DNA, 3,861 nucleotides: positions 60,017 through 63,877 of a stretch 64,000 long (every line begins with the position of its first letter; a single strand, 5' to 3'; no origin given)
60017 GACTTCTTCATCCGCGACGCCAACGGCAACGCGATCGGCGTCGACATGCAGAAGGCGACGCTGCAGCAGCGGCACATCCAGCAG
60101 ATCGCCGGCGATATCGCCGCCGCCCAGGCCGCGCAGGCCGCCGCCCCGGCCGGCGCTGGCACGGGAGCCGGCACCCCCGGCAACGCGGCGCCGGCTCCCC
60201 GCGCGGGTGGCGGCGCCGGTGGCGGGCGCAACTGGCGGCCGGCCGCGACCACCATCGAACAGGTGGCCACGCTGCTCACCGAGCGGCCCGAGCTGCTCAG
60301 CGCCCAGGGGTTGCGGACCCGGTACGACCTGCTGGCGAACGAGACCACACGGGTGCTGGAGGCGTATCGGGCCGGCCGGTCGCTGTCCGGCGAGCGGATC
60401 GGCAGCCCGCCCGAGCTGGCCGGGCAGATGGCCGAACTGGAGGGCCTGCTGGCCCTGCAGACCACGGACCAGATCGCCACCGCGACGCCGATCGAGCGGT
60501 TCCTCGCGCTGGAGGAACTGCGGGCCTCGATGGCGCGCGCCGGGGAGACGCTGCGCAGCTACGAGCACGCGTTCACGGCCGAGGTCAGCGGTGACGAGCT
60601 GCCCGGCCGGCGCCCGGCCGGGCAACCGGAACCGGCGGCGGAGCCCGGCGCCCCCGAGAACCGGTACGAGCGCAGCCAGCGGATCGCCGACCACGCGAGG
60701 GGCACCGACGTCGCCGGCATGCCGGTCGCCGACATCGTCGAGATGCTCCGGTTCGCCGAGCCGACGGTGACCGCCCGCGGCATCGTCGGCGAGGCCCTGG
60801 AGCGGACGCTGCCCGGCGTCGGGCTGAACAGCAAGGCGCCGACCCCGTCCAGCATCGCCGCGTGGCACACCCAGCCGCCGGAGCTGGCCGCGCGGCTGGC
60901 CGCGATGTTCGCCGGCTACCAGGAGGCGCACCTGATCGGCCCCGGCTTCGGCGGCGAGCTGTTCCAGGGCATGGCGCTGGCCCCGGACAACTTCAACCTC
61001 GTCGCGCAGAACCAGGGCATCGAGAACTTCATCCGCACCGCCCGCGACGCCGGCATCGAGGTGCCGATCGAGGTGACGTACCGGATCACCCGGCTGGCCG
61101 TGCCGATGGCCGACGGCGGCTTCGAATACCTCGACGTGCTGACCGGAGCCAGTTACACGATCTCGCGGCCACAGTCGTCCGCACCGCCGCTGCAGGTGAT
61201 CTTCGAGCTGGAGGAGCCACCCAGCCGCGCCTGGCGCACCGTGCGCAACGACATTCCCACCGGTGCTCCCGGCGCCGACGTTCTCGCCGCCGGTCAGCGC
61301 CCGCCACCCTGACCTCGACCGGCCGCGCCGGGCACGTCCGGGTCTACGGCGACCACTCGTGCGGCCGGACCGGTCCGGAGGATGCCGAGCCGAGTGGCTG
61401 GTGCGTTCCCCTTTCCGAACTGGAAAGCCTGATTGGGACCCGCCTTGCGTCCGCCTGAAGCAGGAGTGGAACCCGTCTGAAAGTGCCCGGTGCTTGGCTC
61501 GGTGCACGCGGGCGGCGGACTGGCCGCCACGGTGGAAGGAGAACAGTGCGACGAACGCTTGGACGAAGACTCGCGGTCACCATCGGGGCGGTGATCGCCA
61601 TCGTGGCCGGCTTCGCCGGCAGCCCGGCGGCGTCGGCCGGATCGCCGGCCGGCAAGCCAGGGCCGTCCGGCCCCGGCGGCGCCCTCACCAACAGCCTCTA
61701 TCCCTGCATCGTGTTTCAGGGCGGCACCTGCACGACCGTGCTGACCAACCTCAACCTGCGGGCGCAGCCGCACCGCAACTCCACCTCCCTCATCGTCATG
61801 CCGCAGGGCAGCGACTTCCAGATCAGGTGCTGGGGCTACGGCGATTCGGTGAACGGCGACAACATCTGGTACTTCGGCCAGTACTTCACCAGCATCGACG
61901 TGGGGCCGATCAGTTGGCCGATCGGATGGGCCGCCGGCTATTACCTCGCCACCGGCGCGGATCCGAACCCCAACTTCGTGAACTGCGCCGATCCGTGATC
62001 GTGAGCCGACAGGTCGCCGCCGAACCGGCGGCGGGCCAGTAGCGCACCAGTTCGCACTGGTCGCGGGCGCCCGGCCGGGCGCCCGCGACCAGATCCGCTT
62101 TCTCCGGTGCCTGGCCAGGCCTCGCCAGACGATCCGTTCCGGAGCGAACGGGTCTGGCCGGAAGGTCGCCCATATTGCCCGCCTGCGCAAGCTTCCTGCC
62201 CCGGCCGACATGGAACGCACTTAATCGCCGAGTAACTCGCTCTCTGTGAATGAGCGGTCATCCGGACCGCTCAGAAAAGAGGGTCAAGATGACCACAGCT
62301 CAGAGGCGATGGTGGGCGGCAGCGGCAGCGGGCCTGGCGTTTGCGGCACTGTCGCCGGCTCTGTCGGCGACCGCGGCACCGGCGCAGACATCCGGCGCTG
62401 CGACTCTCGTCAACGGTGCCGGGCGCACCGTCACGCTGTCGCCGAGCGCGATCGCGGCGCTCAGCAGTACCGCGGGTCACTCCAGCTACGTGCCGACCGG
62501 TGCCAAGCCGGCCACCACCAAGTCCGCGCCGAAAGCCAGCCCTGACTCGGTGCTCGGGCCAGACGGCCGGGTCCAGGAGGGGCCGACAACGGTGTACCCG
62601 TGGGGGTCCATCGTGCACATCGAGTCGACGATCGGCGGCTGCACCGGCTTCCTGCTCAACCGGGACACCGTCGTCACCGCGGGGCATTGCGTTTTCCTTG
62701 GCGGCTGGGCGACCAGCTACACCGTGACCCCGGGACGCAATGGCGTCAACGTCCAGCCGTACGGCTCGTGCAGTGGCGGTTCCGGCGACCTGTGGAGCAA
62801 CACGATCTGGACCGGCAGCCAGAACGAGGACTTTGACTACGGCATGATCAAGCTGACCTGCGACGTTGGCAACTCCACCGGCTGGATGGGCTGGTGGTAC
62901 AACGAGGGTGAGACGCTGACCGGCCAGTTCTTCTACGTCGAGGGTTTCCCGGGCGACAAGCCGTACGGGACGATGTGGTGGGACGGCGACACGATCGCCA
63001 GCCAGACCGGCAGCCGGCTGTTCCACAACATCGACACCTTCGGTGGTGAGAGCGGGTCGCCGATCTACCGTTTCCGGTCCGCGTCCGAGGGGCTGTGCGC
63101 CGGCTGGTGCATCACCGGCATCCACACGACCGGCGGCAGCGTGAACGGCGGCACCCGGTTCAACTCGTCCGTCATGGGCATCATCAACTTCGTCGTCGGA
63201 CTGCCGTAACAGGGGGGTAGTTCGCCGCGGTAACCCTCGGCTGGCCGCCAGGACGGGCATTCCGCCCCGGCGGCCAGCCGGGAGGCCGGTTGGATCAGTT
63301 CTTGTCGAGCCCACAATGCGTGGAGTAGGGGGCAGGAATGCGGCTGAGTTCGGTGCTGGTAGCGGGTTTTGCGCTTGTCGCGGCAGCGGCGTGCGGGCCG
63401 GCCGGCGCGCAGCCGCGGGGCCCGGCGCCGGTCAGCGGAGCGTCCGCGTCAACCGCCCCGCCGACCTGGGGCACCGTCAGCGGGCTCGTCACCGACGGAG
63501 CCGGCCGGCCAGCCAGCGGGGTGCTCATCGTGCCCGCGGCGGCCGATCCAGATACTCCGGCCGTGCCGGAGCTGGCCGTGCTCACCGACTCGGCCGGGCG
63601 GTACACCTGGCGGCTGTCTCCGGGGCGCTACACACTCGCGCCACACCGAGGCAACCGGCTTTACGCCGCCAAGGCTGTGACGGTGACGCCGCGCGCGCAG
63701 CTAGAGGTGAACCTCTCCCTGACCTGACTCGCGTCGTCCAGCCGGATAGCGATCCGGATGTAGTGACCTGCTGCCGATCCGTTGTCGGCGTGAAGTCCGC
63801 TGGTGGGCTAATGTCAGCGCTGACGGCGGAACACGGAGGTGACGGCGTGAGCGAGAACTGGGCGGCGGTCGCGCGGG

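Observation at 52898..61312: Intact ~2800-aa DUF4157-headed giant protein: polymorphic-toxin/eCIS-cargo-like architecture of unusual complexity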

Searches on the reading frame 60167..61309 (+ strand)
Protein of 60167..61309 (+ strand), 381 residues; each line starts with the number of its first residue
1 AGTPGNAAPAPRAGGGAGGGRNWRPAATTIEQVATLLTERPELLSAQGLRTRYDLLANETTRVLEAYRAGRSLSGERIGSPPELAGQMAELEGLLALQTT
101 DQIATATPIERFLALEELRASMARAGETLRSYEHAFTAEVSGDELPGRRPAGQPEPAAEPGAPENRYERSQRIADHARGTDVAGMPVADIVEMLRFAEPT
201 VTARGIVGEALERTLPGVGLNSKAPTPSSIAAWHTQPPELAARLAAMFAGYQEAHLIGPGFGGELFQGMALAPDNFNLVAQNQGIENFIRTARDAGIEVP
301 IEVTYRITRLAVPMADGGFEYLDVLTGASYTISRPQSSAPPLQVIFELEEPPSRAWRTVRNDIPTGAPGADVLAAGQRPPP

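Call 25: search_protein_families(library=pfam, proteins=[window:60167-61309:+], max_evalue=10)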
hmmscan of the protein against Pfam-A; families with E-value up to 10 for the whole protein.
seq(381 aa): 1 family
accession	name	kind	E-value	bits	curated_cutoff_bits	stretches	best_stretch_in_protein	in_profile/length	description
PF15541.11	Ntox4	-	2.2e-14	54.1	25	1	250-334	3-96/109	Bacterial toxin 4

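Call 63: search_solved_structures(query=A4, max_evalue=10, show_alignments=2)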
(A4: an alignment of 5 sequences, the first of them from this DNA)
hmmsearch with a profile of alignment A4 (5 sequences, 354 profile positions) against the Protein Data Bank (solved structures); distinct sequences matched with E-value up to 10: 1.
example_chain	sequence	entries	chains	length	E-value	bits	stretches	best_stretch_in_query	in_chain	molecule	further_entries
7sqk_E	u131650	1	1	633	0.5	12.5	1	23-123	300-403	HAUS augmin-like complex subunit 5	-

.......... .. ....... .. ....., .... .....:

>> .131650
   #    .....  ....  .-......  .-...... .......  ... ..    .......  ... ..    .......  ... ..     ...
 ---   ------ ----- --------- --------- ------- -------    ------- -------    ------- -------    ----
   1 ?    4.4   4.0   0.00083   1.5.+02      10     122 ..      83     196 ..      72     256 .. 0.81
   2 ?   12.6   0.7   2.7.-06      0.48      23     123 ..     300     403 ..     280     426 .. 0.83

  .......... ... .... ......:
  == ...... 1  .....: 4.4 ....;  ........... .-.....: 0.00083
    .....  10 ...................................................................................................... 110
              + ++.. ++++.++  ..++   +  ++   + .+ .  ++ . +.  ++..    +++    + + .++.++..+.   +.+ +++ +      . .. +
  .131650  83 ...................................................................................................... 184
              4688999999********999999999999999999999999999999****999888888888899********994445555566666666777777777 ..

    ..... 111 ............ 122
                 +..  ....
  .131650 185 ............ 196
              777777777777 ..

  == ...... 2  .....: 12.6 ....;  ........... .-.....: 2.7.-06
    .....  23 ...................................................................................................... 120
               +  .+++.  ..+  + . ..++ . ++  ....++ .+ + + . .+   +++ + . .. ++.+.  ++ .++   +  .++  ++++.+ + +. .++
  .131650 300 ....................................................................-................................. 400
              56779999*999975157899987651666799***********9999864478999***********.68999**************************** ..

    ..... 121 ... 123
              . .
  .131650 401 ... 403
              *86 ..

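Call 70: predict_structure(alignment_id=A4)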
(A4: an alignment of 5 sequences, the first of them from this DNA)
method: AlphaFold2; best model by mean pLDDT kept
length: 361 residues; sequences in the alignment: 5
mean_pLDDT: 67.1   pTM: 0.54
mean pLDDT of the five models: 67.1, 64.1, 61.7, 60.6, 59.1
residues with pLDDT >= 90: 18; 70-90: 175; 50-70: 82; < 50: 86
segments of 3 or more residues with pLDDT < 50: 1-4, 114-118, 123-143, 188-202, 240-262, 346-361
pLDDT, mean of each block of 10 residues (from residue 1): 53 76 78 83 85 67 75 73 58 78 66 49 44 43 62 83 88 84 54 32 68 90 88 63 41 35 59 67 78 86 80 77 81 75 57 42 35
secondary structure, 60 per line:
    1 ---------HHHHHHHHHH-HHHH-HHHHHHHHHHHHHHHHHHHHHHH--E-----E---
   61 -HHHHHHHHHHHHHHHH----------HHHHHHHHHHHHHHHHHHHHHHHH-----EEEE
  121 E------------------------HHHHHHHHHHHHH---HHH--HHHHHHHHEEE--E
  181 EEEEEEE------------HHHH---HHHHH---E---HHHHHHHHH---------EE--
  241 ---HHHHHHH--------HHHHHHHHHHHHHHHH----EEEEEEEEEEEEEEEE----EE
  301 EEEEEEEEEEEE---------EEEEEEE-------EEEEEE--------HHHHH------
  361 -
elements in order: H10-19 H21-24 H26-48 H62-77 H88-111 E117-121 H146-158 H167-174 E175-177 E180-187 H200-203 H207-211 H219-227 H244-250 H259-274 E279-294 E299-312 E322-328 E336-341 H350-354

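Call 72: fold_search(model_id=the predicted structure, library=pdb)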
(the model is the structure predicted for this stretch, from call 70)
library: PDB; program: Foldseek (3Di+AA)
matches with E <= 10: 299; with E <= 0.001: 0
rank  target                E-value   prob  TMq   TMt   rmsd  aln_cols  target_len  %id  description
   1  9drv_D                5.2e-01  0.02  0.10  0.10  32.0       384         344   12  Crystal structure of M. tuberculosis PheRS-tRNA complex bound to inhibitor D-004 (released 2025-02-12)
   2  4biz_F                9.4e-01  0.03  0.12  0.15  19.9       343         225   10  Crystal structure of CpxAHDC (orthorhombic form 2) (released 2014-04-23)
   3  2h4q_A                1.2e+00  0.02  0.12  0.12  23.8       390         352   10  Crystal structure of a M-loop deletion variant of MENT in the cleaved conformation (released 2006-07-18)
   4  3lsq_B                1.2e+00  0.02  0.12  0.10  24.6       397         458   10  Trypanosoma brucei seryl-tRNA synthetase (released 2010-03-02)
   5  7cmg_B                1.4e+00  0.07  0.11  0.09  25.4       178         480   13  The Structure of the periplasmic domain of PorM (released 2020-09-02)
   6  5njc_C                1.4e+00  0.04  0.10  0.09   9.1       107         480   13  E. coli Microcin-processing metalloprotease TldD/E (TldD E263A mutant) with hexapeptide bound (released 2017-10-04)
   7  2dd9_C                1.4e+00  0.04  0.07  0.10   9.3        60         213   17  A mutant of GFP-like protein from Chiridius poppei (released 2007-01-23)
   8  6o1t_A                1.4e+00  0.02  0.05  0.09  21.8        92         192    9  BOVINE SALIVARY PROTEIN FORM 30B WITH OLEIC ACID (released 2019-03-13)
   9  6hiw_CQ               1.5e+00  0.04  0.08  0.12  12.0        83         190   12  Cryo-EM structure of the Trypanosoma brucei mitochondrial ribosome - This entry contains the complete small mitoribos (released 2018-09-26)
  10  6tlc_A                1.9e+00  0.01  0.08  0.06  24.0       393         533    8  Unphosphorylated human STAT3 in complex with MS3-6 monobody (released 2020-07-22)
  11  5w93_A                2.0e+00  0.12  0.13  0.28  16.9       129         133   15  p130Cas complex with paxillin LD1 (released 2017-09-06)
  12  7rt7_C                2.0e+00  0.06  0.08  0.17   4.5        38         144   21  Crystal structure of the RhsP2 C-terminal toxin domain in complex with its immunity protein, RhsI2 (released 2022-08-17)
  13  6wvd                  2.0e+00  0.01  0.09  0.08  30.8       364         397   10  Human JAGN1 (released 2021-01-13)
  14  5njf_A                2.2e+00  0.04  0.09  0.08   8.1        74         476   12  E. coli Microcin-processing metalloprotease TldD/E (TldD H262A mutant) with pentapeptide bound (released 2017-10-04)
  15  2g6x_B                2.2e+00  0.03  0.08  0.11   7.8        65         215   15  Crystal structure of a novel green fluorescent protein from marine copepod Pontellina plumata (released 2006-03-28)
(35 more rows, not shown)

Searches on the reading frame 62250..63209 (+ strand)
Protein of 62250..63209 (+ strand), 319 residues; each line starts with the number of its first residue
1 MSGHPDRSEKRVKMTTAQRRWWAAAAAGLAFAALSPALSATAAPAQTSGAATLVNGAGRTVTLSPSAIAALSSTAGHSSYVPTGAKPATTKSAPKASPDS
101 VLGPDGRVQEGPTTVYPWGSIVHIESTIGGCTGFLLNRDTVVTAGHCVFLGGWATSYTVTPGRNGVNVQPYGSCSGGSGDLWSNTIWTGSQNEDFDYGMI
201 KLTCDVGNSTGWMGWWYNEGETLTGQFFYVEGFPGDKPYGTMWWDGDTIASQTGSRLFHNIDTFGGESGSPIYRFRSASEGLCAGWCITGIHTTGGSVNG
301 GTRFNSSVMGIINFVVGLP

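Call 20: search_protein_families(library=pfam, proteins=[window:62250-63209:+], max_evalue=0.01)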
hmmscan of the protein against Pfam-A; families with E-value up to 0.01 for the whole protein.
window:62250-63209:+ (319 aa): 2 families
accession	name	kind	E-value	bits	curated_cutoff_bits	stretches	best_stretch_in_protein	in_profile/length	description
PF00089.32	Trypsin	-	5.8e-07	30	20.6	1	115-235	11-129/220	Trypsin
PF13365.12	Trypsin_2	-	7.6e-06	27.2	27.6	1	131-273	1-135/144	Trypsin-like peptidase domain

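Call 49: find_encoding_contigs(protein=window:62250-63206:+, flank=2000, max_places=3)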
Protein window:62250-63206:+ (319 aa): no gene with exactly this product is on record in the collection.

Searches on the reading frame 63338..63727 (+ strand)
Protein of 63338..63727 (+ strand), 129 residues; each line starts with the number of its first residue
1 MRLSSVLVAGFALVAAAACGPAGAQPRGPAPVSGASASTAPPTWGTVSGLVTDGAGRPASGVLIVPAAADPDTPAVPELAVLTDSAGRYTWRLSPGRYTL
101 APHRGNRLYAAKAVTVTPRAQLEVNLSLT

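Call 20: search_protein_families(library=pfam, proteins=[window:63338-63727:+], max_evalue=0.01)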
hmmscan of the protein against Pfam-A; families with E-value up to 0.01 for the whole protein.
window:63338-63727:+ (129 aa): 2 families
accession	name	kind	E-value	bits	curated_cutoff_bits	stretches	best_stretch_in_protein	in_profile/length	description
PF13620.12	CarboxypepD_reg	-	3.4e-10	40.6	32.3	1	46-129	1-82/82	Carboxypeptidase regulatory-like domain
PF08400.16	phage_tail_N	-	0.00034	21.1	26.6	1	47-101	5-61/134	Prophage tail fibre N-terminal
